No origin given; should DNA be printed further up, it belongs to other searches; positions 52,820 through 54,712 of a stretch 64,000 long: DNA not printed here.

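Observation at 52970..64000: Glycan-assembly operon ending in three paralogous AlkP-superfamily genes interleaved with a GMC oxidoreductase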

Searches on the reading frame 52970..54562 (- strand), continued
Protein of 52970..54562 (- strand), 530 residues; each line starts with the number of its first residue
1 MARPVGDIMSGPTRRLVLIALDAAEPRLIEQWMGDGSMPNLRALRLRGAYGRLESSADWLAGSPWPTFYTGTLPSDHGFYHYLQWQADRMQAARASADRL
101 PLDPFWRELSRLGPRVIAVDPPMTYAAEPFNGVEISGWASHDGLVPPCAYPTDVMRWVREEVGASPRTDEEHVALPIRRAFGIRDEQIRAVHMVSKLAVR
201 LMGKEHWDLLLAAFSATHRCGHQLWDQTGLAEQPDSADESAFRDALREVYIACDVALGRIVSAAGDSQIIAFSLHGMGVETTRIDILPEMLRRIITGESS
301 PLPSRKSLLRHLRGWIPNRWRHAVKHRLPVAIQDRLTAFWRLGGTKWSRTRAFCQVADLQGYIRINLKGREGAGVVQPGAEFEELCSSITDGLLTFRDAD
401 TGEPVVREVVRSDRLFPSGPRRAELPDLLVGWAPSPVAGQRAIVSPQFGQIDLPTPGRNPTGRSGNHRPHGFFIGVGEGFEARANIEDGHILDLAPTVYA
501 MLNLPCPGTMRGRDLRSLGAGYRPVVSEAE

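Call 20: search_solved_structures(query=A2, max_evalue=1, show_alignments=2)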
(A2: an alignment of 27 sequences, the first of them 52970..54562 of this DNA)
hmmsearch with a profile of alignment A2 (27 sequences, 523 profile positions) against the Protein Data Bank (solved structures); distinct sequences matched with E-value up to 1: 19.
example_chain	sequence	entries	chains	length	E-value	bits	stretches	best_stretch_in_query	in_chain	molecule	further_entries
3t02_A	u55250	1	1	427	6.1e-05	24.8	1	11-114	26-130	phosphonoacetate hydrolase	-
3szy_A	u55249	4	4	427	0.00015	23.5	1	11-114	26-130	phosphonoacetate hydrolase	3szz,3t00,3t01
5vpu_A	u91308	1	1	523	0.018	16.6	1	483-515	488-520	2,3-bisphosphoglycerate-independent phosphoglycerate mutase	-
7tl8_A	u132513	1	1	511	0.02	16.5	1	485-519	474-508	2,3-bisphosphoglycerate-independent phosphoglycerate mutase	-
1o99_A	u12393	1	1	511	0.039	15.5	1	481-513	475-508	2,3-BISPHOSPHOGLYCERATE-INDEPENDENT PHOSPHOGLYCERATE MUTASE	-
1ejj_A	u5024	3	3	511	0.039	15.5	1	481-513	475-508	PHOSPHOGLYCERATE MUTASE | 2,3-BISPHOSPHOGLYCERATE-INDEPENDENT PHOSPHOGLYCERATE MUTASE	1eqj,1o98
5kgn_A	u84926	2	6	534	0.076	14.6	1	488-516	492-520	2,3-bisphosphoglycerate-independent phosphoglycerate mutase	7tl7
7knf_A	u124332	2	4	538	0.077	14.5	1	488-516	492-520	2,3-bisphosphoglycerate-independent phosphoglycerate mutase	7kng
5kgl_A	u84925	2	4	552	0.081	14.5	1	488-516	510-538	2,3-bisphosphoglycerate-independent phosphoglycerate mutase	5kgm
4my4_A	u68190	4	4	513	0.12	14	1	485-514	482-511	2,3-bisphosphoglycerate-independent phosphoglycerate mutase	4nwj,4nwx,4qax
5too_A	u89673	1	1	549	0.14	13.7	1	471-516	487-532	Alkaline phosphatase PafA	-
5tj3_A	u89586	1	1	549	0.14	13.7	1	471-516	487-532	Alkaline phosphatase PafA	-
9wn4_C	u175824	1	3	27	0.14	13.7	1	493-514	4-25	2,3-bisphosphoglycerate-independent phosphoglycerate mutase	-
2ify_A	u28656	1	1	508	0.34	12.4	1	484-513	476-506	2,3-bisphosphoglycerate-independent phosphoglycerate mutase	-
5t5h_k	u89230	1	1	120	0.34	12.4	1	266-333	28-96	60S ribosomal protein L35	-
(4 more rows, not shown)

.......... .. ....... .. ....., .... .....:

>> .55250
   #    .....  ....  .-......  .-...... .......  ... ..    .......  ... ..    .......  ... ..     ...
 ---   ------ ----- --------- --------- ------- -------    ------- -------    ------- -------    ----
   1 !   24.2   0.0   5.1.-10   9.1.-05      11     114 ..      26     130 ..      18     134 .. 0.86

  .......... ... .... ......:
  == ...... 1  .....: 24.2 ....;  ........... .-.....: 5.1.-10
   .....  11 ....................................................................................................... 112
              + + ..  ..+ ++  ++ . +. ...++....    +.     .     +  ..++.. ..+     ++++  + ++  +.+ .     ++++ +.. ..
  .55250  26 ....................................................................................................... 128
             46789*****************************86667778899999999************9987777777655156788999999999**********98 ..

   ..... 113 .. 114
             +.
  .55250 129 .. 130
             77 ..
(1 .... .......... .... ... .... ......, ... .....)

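Call 31: predict_structure(alignment_id=A3)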
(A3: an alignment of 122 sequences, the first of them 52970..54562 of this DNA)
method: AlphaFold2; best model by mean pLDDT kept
length: 530 residues; sequences in the alignment: 122
mean_pLDDT: 94.3   pTM: 0.93
mean pLDDT of the five models: 94.3, 93.7, 93.4, 93.4, 93.2
residues with pLDDT >= 90: 472; 70-90: 34; 50-70: 18; < 50: 6
segments of 3 or more residues with pLDDT < 50: 527-530
pLDDT, mean of each block of 10 residues (from residue 1): 55 91 98 99 98 98 98 98 96 95 96 97 96 97 94 97 96 95 98 99 98 98 98 97 98 99 98 98 96 97 77 89 91 90 93 95 98 98 99 98 98 98 98 96 98 90 96 98 97 98 97 90 48
secondary structure, 60 per line:
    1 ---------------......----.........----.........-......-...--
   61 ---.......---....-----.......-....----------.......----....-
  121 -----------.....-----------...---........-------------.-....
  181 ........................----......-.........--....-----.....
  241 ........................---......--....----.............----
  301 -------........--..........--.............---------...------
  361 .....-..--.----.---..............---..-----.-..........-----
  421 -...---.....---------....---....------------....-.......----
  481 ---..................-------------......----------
elements in order: E16-21 H26-34 H39-47 E49-54 H64-70 H74-77 E83-86 E91-94 H105-111 E116-119 E132-136 E148-150 H154-161 H177-204 E209-214 H216-224 H236-264 E268-273 E276-279 H284-296 H308-315 H318-327 H330-342 E352-354 E361-365 H380-393 E406-411 H412-415 E428-432 E442-445 E449-452 E465-468 E470-476 E484-490 H491-501 H515-518

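Call 33: search_protein_families(library=pfam, proteins=[L035:184-1854:-, L035:1944-3551:+, L035:3584-4564:+, L035:4625-5920:+, L035:8700-10022:+, L035:11571-12275:-, L035:12366-13592:-, L035:13628-15586:-, L035:15960-16919:-, L035:17455-18087:+], max_evalue=0.001)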
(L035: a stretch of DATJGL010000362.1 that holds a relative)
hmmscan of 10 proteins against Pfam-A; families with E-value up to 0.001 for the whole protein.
L035:184-1854:- (556 aa): 1 family
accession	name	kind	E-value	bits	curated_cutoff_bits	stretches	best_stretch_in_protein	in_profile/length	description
PF03572.23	Peptidase_S41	-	3.7e-44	150.7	24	1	227-387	2-162/165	Peptidase family S41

L035:1944-3551:+ (535 aa): 8 families
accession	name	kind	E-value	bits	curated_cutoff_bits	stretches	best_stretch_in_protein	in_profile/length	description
PF01078.27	Mg_chelatase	-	1e-92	309.7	20.3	1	212-416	1-204/207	Magnesium chelatase, subunit ChlI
PF13541.12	ChlI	-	2.8e-41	140.7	27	1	39-161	1-121/121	Subunit ChlI of Mg-chelatase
PF13335.12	Mg_chelatase_C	-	4.9e-32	110.8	26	1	427-523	2-94/94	Magnesium chelatase, subunit ChlI C-terminal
PF07728.20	AAA_5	-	1.9e-10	41.4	22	1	235-372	1-125/139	AAA domain (dynein-related subfamily)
PF00493.29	MCM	-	9.7e-07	28.6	23.3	1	311-376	114-178/224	MCM P-loop domain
PF00158.32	Sigma54_activat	-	0.00018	21.7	20.2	0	309-347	84-122/168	Sigma-54 interaction domain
PF05496.18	RuvB_N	-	0.00023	21.4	27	0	234-251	34-51/159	Holliday junction DNA helicase RuvB P-loop domain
PF20030.5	bpMoxR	-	0.00075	19.1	27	0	226-257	24-55/205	MoxR domain in the MoxR-vWA-beta-propeller ternary systems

L035:3584-4564:+ (326 aa): 11 families
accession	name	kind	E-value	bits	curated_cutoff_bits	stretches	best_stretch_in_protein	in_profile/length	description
PF24681.1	Kelch_KLHDC2_KLHL20_DRC7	-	6e-42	143.9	50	3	130-294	48-221/221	KLHDC2/KLHL20/DRC7 Kelch-repeats domain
PF01344.31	Kelch_1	-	4.7e-39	131.9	20.1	4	132-176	1-44/46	Kelch motif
PF13964.12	Kelch_6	-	1e-33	114.6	25.3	1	135-181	5-50/50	Kelch motif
PF07646.21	Kelch_2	-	1.7e-32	110.1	21.3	2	132-178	1-48/48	Kelch motif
PF25210.1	Kelch_FKB95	-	1.9e-27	97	70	3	241-311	44-115/268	FKB95, Kelch-repeats domain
PF13418.12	Kelch_4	-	4.9e-20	71.6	21.6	1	132-178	1-48/49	Galactose oxidase, central domain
PF13415.12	Kelch_3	-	7.7e-20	71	22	0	49-88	3-42/48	Galactose oxidase, central domain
PF24981.1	Beta-prop_ATRN-LZTR1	-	6e-13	49.1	50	1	50-294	1-279/289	Attractin/LZTR1 beta-propeller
PF24996.1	NANM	-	3.4e-12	46.3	45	1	32-151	2-125/350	N-acetylneuraminate epimerase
PF13854.13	Kelch_HCF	-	1.1e-06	28.6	113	0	79-203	11-144/345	Host cell factor, Kelch-repeats domain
PF07893.19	DUF1668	-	0.00047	20.1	23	0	125-214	43-140/336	Protein of unknown function (DUF1668)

L035:4625-5920:+ (431 aa): 1 family
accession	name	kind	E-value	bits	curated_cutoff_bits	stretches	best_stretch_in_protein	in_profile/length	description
PF01943.22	Polysacc_synt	-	4.8e-16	59.4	28.2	1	15-275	8-273/274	Polysaccharide biosynthesis protein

L035:8700-10022:+ (440 aa): 1 family
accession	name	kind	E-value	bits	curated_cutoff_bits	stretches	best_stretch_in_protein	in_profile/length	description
PF01408.29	GFO_IDH_MocA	-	7.5e-21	75.5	24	1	119-239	1-120/120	Oxidoreductase family, NAD-binding Rossmann fold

L035:11571-12275:- (234 aa): 1 family
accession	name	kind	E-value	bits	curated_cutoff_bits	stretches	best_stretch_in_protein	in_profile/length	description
PF10502.14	Peptidase_S26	-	5.6e-44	150.5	22.9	1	10-207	2-167/168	Signal peptidase, peptidase S26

L035:12366-13592:- (408 aa): 1 family
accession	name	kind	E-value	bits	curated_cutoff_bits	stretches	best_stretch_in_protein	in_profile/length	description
PF11138.13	DUF2911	-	3.7e-47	160.2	27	1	262-405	1-145/145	Protein of unknown function (DUF2911)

L035:13628-15586:- (652 aa): 3 families
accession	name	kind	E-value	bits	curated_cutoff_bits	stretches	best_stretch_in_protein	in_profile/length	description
PF01011.28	PQQ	-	3.4e-223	743.1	26.7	1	29-627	1-595/595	Glucose/ethanol/alcohol dehydrogenase, beta-propeller domain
PF13360.13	PQQ_2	-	2.9e-17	63.5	27.6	3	58-236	16-142/233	Outer membrane protein assembly factor BamB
PF13570.13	Beta-prop_ACSF4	-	2e-05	24.6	133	0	304-378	114-177/329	Beta-alanine-activating enzyme, beta-propeller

L035:15960-16919:- (319 aa): 0 families

L035:17455-18087:+ (210 aa): 0 families

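Call 34: fold_search(model_id=the predicted structure, library=pdb)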
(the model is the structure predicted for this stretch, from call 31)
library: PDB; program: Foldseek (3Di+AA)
matches with E <= 10: 506; with E <= 0.001: 322
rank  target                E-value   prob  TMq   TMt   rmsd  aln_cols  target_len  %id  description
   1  3szy                  2.1e-14  1.00  0.50  0.62   7.6       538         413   12  Crystal Structure of Phosphonoacetate hydrolase from Sinorhizobium meliloti 1021 in APO form (released 2011-08-03)
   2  3t02                  2.6e-14  1.00  0.47  0.59   7.9       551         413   12  Crystal Structure of Phosphonoacetate hydrolase from Sinorhizobium meliloti 1021 in complex with Phosphonoacetate (released 2011-08-03)
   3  1ei6_B                2.7e-13  1.00  0.47  0.60   8.3       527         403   12  CRYSTAL STRUCTURE OF PHOSPHONOACETATE HYDROLASE COMPLEXED WITH PHOSPHONOFORMATE (released 2003-11-25)
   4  1ei6_A                4.5e-13  1.00  0.46  0.59   8.3       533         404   14  CRYSTAL STRUCTURE OF PHOSPHONOACETATE HYDROLASE COMPLEXED WITH PHOSPHONOFORMATE (released 2003-11-25)
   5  1ei6_C                5.4e-13  1.00  0.45  0.58   9.3       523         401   12  CRYSTAL STRUCTURE OF PHOSPHONOACETATE HYDROLASE COMPLEXED WITH PHOSPHONOFORMATE (released 2003-11-25)
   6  1ei6_D                6.4e-13  1.00  0.47  0.61   7.7       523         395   12  CRYSTAL STRUCTURE OF PHOSPHONOACETATE HYDROLASE COMPLEXED WITH PHOSPHONOFORMATE (released 2003-11-25)
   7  6weu_BbB              6.9e-13  1.00  0.47  0.33   8.4       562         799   13  Crystal structures of human E-NPP 1: bound to adenosine-5'-thio-monophosphate (released 2020-09-09)
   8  6wev_AbA              7.3e-13  1.00  0.47  0.32   8.7       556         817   12  Crystal structures of human E-NPP 1: bound to N-{[1-(6,7-dimethoxy-5,8-dihydroquinazolin-4-yl)piperidin-4-yl]methyl} (released 2020-09-09)
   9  4b56_B                7.8e-13  1.00  0.46  0.35   9.1       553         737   11  Structure of ectonucleotide pyrophosphatase-phosphodiesterase-1 (NPP1) (released 2012-09-19)
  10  7z3k_AAA              8.8e-13  1.00  0.49  0.34   8.5       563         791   12  Autotaxin in complex with orthosteric site-binder CpdA (released 2023-01-25)
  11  4b56_A                1.1e-12  1.00  0.46  0.32   9.1       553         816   11  Structure of ectonucleotide pyrophosphatase-phosphodiesterase-1 (NPP1) (released 2012-09-19)
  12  7g6f_A                2.0e-12  1.00  0.48  0.33   8.4       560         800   13  Crystal Structure of rat Autotaxin in complex with (3R)-3-[[2-[6-(4-acetylpiperazin-1-yl)-4-oxoquinazolin-3-yl]acetyl] (released 2024-12-18)
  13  6wev_BbB              2.0e-12  1.00  0.47  0.33   8.7       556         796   13  Crystal structures of human E-NPP 1: bound to N-{[1-(6,7-dimethoxy-5,8-dihydroquinazolin-4-yl)piperidin-4-yl]methyl} (released 2020-09-09)
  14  6wet_BaB              2.5e-12  1.00  0.45  0.32   9.0       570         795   13  Crystal structures of human E-NPP 1: apo (released 2020-09-09)
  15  6wew_BaB              2.7e-12  1.00  0.47  0.33   8.4       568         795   12  Crystal structures of human E-NPP 1: bound to N-{4-[(7-methoxyquinolin-4-yl)oxy]phenyl}sulfuric diamide (released 2020-09-09)
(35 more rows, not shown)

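Call 39: search_protein_families(library=pfam, proteins=[L012:5243-6595:-, L012:13198-15384:-, L012:3227-4777:+, L030:13197-15335:+, L030:15391-17166:+, L018:6274-7593:-, L018:13215-15485:-, L064:13525-15063:+, L064:15067-16686:+, L064:16629-17714:+], max_evalue=0.0001)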
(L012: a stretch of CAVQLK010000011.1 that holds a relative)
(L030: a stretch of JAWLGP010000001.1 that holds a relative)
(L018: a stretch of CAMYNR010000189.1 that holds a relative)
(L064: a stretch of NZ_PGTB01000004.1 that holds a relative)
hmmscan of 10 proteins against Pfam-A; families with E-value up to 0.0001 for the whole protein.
L012:5243-6595:- (451 aa): 1 family
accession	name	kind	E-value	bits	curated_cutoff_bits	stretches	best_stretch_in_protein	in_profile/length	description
PF01943.22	Polysacc_synt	-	2.2e-13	50.7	28.2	1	34-298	2-260/274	Polysaccharide biosynthesis protein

L012:13198-15384:- (729 aa): 3 families
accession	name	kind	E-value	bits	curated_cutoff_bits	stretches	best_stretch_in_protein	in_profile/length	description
PF01501.26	Glyco_transf_8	-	1.7e-40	139.7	24.3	1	175-427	2-251/253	Glycosyl transferase family 8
PF13704.12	Glyco_tranf_2_4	-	9.9e-06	26.4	27.5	1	525-610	9-97/98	Glycosyl transferase family 2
PF18404.7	Glyco_transf_24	-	7.8e-05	22.7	25.7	0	257-300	80-123/268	Glucosyltransferase 24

L012:3227-4777:+ (517 aa): 2 families
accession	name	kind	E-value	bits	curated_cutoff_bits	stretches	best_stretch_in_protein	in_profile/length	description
PF01154.23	HMG_CoA_synt_N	-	5.8e-17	62.6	25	1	33-206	3-170/174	Hydroxymethylglutaryl-coenzyme A synthase N terminal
PF08540.16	HMG_CoA_synt_C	-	1.8e-08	34.8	25.1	0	394-473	152-234/280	Hydroxymethylglutaryl-coenzyme A synthase C terminal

L030:13197-15335:+ (713 aa): 8 families
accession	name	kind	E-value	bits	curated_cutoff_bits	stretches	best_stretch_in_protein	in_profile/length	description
PF02518.31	HATPase_c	-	1.8e-29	102.8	26.4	1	595-703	2-109/111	Histidine kinase-, DNA gyrase B-, and HSP90-like ATPase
PF08448.16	PAS_4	-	1.8e-26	93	23.1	2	60-170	1-110/110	PAS fold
PF00989.32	PAS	-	3.7e-13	49.9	22.6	1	361-471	2-113/113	PAS fold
PF00512.31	HisKA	-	1.3e-10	41.6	26.9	1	488-553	2-64/66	His Kinase A (phospho-acceptor) domain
PF13426.13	PAS_9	-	5.8e-08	33.4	27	0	373-472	4-102/103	PAS domain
PF13188.13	PAS_8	-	7.5e-08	32.4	21.8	0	360-417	1-55/65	PAS domain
PF08447.18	PAS_3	-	2.9e-06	27.9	25.6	1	384-467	3-88/89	PAS fold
PF13581.12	HATPase_c_2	-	4.6e-06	27.1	27.4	1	606-680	39-111/127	Histidine kinase-like ATPase domain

L030:15391-17166:+ (592 aa): 2 families
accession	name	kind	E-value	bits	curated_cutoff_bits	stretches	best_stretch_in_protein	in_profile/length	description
PF00999.27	Na_H_Exchanger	-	1.7e-52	179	26.2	1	33-386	3-363/375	Sodium/hydrogen exchanger, transmembrane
PF02254.24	TrkA_N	-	1.4e-18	67.7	23.8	1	432-546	2-116/116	TrkA-N domain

L018:6274-7593:- (440 aa): 2 families
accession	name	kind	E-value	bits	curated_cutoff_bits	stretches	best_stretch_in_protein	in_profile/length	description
PF01943.22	Polysacc_synt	-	1.3e-12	48.2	28.2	1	21-298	4-273/274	Polysaccharide biosynthesis protein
PF13440.11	Polysacc_synt_3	-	7.8e-08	32.3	23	1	42-346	1-290/293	Polysaccharide biosynthesis protein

L018:13215-15485:- (757 aa): 2 families
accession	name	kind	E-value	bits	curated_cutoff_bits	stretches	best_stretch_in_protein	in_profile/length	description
PF00015.26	MCPsignal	-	2.6e-49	167.8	34.6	1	532-686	2-170/172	Methyl-accepting chemotaxis protein (MCP) signalling domain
PF00672.30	HAMP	-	6.8e-12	46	25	1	377-429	1-53/53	HAMP domain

L064:13525-15063:+ (513 aa): 2 families
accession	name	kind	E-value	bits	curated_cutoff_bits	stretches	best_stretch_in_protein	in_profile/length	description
PF07364.17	DUF1485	-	3.4e-76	256.7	22.8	1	17-307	1-289/290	Metallopeptidase family M81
PF07171.17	MlrC_C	-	5.6e-27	95.5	27.2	1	316-490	1-176/178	MlrC C-terminus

L064:15067-16686:+ (540 aa): 1 family
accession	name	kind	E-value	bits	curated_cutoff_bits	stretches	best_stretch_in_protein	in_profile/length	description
PF00496.27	SBP_bac_5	-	1.2e-64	219.2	32.4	1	85-457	1-360/368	Bacterial extracellular solute-binding proteins, family 5 Middle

L064:16629-17714:+ (362 aa): 2 families
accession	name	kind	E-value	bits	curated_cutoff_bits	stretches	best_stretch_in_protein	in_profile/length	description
PF00528.27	BPD_transp_1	-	2.2e-39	135.5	26.4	1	162-361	1-183/184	Binding-protein-dependent transport system inner membrane component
PF19300.4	BPD_transp_1_N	-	3.1e-15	56.8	23.8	1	50-150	1-113/114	Binding-prot-dependent transport system membrane comp, N-term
